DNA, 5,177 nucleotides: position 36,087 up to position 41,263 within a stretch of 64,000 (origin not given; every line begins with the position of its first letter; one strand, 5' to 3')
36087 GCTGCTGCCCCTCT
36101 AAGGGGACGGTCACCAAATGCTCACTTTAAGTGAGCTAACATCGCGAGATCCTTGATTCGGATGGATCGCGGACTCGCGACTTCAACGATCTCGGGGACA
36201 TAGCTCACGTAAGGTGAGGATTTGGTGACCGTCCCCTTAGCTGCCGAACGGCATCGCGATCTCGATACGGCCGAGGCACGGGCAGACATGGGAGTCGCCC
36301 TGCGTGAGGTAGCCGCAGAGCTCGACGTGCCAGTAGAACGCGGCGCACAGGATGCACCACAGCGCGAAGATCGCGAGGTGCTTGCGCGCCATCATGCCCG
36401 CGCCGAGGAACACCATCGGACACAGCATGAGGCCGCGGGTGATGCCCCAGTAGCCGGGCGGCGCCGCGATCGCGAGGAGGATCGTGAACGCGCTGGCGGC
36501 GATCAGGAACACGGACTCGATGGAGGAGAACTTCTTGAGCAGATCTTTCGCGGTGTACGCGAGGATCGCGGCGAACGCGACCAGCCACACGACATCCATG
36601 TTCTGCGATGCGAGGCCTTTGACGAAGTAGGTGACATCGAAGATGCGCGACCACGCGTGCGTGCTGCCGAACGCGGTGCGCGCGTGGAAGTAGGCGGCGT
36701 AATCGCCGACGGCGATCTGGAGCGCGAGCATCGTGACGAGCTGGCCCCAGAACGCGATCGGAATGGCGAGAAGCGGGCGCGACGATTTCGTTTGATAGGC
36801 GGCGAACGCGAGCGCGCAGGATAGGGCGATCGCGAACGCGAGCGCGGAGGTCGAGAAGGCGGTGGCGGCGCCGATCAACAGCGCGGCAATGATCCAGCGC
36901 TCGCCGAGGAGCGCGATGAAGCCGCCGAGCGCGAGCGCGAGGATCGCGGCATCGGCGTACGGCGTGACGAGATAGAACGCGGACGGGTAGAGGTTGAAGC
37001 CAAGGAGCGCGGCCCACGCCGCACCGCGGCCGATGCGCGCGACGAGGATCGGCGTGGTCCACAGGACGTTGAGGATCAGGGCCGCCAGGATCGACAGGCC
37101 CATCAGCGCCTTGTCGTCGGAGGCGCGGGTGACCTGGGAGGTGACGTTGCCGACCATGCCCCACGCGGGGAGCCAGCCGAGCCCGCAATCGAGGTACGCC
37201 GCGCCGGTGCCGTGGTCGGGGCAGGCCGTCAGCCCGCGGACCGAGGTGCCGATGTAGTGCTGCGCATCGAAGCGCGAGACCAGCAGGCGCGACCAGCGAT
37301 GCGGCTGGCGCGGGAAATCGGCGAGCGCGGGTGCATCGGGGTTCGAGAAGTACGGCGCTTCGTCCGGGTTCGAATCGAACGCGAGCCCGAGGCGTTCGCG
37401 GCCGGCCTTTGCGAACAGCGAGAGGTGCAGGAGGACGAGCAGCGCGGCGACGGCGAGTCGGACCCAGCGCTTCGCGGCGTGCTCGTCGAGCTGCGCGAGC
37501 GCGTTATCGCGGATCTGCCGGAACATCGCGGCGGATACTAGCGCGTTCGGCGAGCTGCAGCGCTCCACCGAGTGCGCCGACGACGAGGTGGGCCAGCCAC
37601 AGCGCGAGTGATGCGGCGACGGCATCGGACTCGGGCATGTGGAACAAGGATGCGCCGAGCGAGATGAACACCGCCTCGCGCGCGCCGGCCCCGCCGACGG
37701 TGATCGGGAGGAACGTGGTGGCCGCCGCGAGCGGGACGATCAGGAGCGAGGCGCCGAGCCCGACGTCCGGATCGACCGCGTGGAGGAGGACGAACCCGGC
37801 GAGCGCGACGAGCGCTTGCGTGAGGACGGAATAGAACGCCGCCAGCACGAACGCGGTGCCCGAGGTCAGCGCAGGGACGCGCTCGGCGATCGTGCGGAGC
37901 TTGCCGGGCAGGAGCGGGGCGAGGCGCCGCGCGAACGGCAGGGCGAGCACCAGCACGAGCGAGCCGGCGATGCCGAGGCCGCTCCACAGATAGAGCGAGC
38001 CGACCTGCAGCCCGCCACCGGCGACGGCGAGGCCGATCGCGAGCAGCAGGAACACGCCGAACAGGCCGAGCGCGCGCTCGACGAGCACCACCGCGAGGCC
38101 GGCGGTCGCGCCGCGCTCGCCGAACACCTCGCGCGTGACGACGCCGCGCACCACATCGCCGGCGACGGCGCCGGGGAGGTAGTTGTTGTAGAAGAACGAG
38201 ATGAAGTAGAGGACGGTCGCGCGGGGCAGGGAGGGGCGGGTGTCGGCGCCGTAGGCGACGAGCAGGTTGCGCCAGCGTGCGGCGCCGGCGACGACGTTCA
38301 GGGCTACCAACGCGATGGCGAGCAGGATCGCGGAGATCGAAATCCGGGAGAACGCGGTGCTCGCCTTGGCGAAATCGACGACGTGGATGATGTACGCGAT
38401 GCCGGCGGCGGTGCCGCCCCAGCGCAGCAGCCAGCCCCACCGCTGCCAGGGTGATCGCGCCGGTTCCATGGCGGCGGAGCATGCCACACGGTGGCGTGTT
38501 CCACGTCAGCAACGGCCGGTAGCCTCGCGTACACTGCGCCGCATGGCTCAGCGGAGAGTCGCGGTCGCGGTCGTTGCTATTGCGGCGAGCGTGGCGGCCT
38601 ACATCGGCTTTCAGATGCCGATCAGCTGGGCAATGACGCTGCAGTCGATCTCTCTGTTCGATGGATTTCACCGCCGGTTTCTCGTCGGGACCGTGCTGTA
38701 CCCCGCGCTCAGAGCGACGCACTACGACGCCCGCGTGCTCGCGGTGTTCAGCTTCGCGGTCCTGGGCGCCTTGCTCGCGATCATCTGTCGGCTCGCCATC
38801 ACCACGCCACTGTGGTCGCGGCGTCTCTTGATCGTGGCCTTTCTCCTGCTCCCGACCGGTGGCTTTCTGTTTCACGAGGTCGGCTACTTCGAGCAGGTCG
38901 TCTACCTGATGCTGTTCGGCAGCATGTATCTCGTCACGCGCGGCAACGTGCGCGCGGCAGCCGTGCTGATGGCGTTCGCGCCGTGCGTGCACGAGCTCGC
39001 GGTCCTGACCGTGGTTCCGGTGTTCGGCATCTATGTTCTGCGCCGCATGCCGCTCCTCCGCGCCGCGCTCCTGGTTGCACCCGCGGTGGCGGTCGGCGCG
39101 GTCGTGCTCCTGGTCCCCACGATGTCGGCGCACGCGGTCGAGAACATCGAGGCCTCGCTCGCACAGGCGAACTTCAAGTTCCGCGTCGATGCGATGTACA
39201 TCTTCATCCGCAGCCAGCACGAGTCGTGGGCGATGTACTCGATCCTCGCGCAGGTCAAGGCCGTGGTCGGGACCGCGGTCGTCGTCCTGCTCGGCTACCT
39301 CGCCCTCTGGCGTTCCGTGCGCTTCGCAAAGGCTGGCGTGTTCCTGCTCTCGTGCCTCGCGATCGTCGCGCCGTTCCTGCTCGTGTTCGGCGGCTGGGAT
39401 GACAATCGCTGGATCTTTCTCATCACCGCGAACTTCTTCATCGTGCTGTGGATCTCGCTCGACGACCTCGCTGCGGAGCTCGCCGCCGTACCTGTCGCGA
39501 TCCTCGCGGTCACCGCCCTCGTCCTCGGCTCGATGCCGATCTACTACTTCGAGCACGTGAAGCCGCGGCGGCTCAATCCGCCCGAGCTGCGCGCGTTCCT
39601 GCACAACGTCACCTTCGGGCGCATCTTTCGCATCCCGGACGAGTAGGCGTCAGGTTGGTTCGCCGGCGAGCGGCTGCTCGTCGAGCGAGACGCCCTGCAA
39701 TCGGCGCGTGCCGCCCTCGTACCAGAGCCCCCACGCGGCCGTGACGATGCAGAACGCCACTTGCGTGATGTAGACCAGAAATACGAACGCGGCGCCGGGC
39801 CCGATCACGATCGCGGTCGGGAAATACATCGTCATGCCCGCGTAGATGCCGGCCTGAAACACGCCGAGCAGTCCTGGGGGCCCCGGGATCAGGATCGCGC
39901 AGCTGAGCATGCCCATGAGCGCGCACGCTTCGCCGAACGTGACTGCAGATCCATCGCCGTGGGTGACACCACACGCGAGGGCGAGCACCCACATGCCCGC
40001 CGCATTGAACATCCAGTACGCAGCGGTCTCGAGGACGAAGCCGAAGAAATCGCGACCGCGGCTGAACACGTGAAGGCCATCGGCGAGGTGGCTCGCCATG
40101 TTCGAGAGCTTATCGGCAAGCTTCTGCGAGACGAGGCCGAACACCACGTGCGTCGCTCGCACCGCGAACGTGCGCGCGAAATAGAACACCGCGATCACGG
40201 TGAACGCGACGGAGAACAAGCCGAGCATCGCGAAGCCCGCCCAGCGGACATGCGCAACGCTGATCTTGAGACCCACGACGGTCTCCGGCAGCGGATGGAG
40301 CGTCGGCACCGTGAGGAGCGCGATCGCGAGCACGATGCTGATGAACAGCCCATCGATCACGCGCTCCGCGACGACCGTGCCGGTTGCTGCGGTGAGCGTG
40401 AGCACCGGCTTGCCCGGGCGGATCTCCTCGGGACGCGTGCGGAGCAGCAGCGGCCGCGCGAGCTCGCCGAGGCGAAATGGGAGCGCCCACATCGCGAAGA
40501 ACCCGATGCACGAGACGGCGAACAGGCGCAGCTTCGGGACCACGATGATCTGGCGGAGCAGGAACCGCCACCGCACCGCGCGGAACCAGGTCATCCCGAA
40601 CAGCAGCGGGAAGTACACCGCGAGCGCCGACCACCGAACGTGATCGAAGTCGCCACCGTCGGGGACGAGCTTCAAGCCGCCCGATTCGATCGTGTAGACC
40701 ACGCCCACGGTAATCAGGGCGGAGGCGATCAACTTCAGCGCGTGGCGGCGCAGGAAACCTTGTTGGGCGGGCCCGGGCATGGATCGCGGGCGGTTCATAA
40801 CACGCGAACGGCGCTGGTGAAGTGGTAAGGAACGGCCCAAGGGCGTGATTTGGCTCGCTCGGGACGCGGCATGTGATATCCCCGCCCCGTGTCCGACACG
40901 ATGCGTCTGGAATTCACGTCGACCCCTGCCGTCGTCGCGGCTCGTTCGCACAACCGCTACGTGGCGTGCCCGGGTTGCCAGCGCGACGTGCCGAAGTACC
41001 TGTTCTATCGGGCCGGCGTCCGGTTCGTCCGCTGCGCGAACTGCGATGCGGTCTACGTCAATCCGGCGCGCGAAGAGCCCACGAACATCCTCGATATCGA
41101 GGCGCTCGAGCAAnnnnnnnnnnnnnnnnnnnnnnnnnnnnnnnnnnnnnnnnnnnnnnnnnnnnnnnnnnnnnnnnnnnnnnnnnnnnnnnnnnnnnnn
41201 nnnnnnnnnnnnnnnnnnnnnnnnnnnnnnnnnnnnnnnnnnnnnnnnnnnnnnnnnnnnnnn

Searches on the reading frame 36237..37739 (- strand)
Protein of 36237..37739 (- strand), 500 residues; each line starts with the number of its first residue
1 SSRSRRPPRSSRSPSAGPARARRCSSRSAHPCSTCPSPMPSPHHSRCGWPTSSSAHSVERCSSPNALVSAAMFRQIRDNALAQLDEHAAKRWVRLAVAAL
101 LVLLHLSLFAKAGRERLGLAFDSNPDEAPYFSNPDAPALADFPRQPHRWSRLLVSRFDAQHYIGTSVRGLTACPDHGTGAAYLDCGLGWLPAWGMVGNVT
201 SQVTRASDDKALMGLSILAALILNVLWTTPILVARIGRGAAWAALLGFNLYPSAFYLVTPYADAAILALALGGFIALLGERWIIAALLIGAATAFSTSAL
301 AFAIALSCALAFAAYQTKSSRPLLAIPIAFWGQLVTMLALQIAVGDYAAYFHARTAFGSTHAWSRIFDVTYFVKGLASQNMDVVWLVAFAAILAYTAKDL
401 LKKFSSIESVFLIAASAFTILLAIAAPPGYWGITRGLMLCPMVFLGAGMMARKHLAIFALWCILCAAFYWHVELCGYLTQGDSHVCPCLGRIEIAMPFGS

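Call 8: search_protein_families(library=pfam, proteins=[window:36237-37739:-], max_evalue=0.01)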
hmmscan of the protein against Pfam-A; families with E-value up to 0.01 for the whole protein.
window:36237-37739:- (500 aa): 0 families

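Call 9: search_protein_families(library=ncbifam, proteins=[window:36237-37739:-], max_evalue=0.01)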
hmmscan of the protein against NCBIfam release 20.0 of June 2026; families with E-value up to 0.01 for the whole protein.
window:36237-37739:- (500 aa): 0 families

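Call 30: search_protein_families(library=pfam, proteins=[window:36237-37739:-], max_evalue=10)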
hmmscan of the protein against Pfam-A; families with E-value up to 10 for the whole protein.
window:36237-37739:- (500 aa): 1 family
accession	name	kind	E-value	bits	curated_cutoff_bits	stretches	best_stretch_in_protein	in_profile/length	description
PF18445.7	Zn_ribbon_PRDM4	-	1.1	9.6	25.8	0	456-469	7-20/38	PR zinc knuckle motif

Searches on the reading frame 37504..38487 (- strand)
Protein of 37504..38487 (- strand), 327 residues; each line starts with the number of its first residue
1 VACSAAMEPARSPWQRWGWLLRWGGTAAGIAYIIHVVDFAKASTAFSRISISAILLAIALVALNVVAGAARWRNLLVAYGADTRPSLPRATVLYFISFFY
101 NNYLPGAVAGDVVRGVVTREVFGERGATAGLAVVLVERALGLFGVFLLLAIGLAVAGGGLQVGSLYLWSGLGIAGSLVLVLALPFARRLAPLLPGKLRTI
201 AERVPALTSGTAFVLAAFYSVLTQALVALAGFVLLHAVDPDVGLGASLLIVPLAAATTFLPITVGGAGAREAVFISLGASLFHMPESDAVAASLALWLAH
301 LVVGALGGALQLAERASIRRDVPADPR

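Call 8: search_protein_families(library=pfam, proteins=[window:37504-38487:-], max_evalue=0.01)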
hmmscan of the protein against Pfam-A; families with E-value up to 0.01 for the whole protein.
window:37504-38487:- (327 aa): 1 family
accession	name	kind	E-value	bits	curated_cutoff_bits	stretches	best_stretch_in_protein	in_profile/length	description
PF03706.18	LPG_synthase_TM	-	4.8e-34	118.6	33.4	1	27-306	9-300/302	Lysylphosphatidylglycerol synthase TM region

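Call 9: search_protein_families(library=ncbifam, proteins=[window:37504-38487:-], max_evalue=0.01)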
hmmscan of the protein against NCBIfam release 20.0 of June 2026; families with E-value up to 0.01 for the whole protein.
window:37504-38487:- (327 aa): 2 families
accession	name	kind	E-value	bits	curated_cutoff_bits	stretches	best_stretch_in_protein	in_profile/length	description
TIGR00374.1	TIGR00374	subfamily_domain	9.8e-12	44.9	43.2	2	30-152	8-129/323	flippase-like domain-containing protein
NF033480.1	bifunc_MprF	equivalog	0.0044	15.3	600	1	32-295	22-277/841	bifunctional lysylphosphatidylglycerol flippase/synthetase MprF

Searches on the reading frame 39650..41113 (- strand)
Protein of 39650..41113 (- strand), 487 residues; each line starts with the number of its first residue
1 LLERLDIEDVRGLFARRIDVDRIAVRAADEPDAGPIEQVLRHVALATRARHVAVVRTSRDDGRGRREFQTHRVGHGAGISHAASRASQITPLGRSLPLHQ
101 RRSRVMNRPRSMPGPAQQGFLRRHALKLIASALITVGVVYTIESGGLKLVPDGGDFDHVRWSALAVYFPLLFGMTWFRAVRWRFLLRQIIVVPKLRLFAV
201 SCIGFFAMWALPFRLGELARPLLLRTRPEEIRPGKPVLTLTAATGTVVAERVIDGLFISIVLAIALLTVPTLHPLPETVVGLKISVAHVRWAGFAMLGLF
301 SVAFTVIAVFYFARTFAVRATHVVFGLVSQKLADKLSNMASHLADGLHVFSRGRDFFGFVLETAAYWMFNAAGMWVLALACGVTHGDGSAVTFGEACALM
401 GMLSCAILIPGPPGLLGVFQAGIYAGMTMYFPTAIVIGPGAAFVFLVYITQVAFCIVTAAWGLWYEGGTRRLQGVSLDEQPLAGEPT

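Call 8: search_protein_families(library=pfam, proteins=[window:39650-41113:-], max_evalue=0.01)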
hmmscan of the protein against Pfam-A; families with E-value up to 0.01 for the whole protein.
window:39650-41113:- (487 aa): 1 family
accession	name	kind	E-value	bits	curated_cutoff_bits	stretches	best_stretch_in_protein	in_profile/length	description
PF03706.18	LPG_synthase_TM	-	7.4e-20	72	33.4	1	157-449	29-296/302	Lysylphosphatidylglycerol synthase TM region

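Call 9: search_protein_families(library=ncbifam, proteins=[window:39650-41113:-], max_evalue=0.01)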
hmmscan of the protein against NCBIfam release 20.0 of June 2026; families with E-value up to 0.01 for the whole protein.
window:39650-41113:- (487 aa): 0 families
